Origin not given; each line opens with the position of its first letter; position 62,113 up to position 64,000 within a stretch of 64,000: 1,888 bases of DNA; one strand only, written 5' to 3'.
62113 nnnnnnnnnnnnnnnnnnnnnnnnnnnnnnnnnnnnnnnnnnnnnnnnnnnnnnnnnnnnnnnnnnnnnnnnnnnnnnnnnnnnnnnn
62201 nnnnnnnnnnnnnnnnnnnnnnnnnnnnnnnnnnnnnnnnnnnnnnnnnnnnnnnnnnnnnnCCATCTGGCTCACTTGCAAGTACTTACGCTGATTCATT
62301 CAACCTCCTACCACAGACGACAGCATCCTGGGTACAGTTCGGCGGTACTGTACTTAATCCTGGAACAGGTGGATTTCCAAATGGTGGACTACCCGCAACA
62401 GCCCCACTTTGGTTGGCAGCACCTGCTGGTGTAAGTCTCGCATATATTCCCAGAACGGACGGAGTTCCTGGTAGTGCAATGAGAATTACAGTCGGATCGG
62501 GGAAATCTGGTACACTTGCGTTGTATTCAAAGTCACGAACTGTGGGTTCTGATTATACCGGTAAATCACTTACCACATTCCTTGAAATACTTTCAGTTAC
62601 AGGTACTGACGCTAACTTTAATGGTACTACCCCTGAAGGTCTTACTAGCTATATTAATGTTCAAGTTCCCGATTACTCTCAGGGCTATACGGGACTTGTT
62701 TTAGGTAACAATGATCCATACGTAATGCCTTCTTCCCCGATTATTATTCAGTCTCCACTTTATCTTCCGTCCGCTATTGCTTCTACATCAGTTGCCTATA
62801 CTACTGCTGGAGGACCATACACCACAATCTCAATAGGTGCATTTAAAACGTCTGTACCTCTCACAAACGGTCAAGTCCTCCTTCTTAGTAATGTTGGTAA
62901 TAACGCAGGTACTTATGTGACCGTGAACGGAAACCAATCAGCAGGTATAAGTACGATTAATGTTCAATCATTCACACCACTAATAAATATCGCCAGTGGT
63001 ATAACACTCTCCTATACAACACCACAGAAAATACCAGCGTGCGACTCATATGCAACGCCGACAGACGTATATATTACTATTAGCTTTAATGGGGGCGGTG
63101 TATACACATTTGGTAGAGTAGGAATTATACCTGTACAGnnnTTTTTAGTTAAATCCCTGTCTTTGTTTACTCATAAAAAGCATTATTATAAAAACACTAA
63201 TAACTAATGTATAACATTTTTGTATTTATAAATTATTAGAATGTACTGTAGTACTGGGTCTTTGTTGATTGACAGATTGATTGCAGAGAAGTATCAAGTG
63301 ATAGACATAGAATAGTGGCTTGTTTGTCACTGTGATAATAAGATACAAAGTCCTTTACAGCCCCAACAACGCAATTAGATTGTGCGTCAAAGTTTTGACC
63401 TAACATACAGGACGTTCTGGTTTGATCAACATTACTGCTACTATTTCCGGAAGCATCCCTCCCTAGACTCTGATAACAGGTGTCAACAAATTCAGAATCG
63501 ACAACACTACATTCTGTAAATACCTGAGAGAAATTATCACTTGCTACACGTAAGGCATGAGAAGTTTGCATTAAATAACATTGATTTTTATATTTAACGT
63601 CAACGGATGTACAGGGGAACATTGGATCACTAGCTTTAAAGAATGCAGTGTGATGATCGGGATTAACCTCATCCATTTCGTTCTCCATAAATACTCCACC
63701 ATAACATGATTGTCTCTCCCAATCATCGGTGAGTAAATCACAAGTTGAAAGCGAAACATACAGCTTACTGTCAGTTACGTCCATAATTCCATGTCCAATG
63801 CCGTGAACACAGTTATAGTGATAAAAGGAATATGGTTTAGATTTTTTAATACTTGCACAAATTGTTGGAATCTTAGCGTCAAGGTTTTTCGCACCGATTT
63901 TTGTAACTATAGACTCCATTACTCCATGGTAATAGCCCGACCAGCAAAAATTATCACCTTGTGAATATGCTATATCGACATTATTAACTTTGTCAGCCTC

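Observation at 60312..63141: Phage-tail-fibre-like protein (collagen repeat plus SGNH esterase) immediately downstream of tRNA-Leu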

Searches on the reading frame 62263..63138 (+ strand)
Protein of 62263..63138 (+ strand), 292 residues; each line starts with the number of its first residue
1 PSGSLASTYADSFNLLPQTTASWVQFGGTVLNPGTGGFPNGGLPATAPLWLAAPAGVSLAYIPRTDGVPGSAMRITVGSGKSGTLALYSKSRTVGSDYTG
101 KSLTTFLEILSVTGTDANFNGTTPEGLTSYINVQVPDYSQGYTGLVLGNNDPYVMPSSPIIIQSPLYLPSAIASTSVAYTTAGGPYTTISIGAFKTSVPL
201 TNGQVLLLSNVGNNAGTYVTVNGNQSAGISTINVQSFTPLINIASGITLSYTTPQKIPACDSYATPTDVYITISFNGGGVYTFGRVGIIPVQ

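Call 8: search_protein_families(library=phrogs, proteins=[window:62263-63138:+], max_evalue=1)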
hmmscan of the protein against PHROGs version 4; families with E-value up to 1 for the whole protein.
seq(292 aa): 0 families

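Call 9: search_protein_families(library=pfam, proteins=[window:62263-63138:+], max_evalue=10)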
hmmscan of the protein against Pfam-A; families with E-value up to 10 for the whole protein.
seq(292 aa): 0 families

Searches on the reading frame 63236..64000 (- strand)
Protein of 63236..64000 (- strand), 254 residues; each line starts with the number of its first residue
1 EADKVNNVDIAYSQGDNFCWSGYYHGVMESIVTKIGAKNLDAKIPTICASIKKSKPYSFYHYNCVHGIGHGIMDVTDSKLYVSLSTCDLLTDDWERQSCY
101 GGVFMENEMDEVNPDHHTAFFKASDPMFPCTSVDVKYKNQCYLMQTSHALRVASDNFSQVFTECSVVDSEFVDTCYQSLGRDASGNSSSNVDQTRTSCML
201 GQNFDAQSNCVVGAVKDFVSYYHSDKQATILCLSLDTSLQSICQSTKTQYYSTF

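Call 11: find_encoding_contigs(protein=window:63236-63919:-, flank=10000, max_places=10)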
Protein window:63236-63919:- (227 aa): no gene with exactly this product is on record in the collection.

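Call 18: search_protein_families(library=pfam, proteins=[window:63236-63919:-], max_evalue=0.001)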
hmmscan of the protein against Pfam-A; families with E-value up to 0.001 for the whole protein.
window:63236-63919:- (227 aa): 0 families

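Call 52: search_protein_families(library=phrogs, proteins=[window:63236-64000:-], max_evalue=0.01)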
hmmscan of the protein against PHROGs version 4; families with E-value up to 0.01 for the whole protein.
window:63236-64000:- (254 aa): 0 families

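Call 55: find_related_loci(query=window:63239-64000:-, collection=metagenome_contigs, flank=10000)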
Query window:63239-64000:- (254 aa) in metagenome_contigs; peptide patterns used: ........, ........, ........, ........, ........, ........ (x = any residue, [..] = any of these).
87 stretches matched a pattern; 56 encode a relative of the query (tblastn E <= 1e-3); 56 distinct loci.
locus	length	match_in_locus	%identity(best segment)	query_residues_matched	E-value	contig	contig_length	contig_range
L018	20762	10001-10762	80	1-254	9e-142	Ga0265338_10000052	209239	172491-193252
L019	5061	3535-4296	76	1-254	6e-140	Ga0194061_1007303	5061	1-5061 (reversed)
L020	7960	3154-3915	75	1-254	1e-138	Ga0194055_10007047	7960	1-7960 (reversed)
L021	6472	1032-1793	76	1-254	8e-139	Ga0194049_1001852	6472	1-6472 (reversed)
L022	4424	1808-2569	74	1-254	2e-139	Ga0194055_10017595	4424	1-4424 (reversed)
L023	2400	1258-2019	70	1-254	9e-140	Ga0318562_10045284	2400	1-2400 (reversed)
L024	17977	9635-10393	72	2-254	1e-129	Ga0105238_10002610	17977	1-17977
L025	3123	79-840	70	1-254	2e-132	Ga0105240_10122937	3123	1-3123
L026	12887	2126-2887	69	1-254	7e-128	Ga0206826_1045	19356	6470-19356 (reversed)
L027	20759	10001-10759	70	2-254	2e-126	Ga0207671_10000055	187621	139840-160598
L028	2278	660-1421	67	1-254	4e-131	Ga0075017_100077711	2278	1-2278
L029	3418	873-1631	66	2-254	2e-124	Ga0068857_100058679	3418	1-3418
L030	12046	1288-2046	66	2-254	1e-119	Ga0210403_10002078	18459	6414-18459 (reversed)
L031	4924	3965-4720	56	3-254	1e-103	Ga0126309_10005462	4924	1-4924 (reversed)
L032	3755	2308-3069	59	2-254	8e-101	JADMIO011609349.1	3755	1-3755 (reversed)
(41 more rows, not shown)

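Call 83: search_protein_families(library=phrogs, proteins=[L018:9665-10765:+], max_evalue=0.001)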
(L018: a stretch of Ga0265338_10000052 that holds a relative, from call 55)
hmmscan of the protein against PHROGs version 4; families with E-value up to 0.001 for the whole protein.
L018:9665-10765:+ (366 aa): 0 families
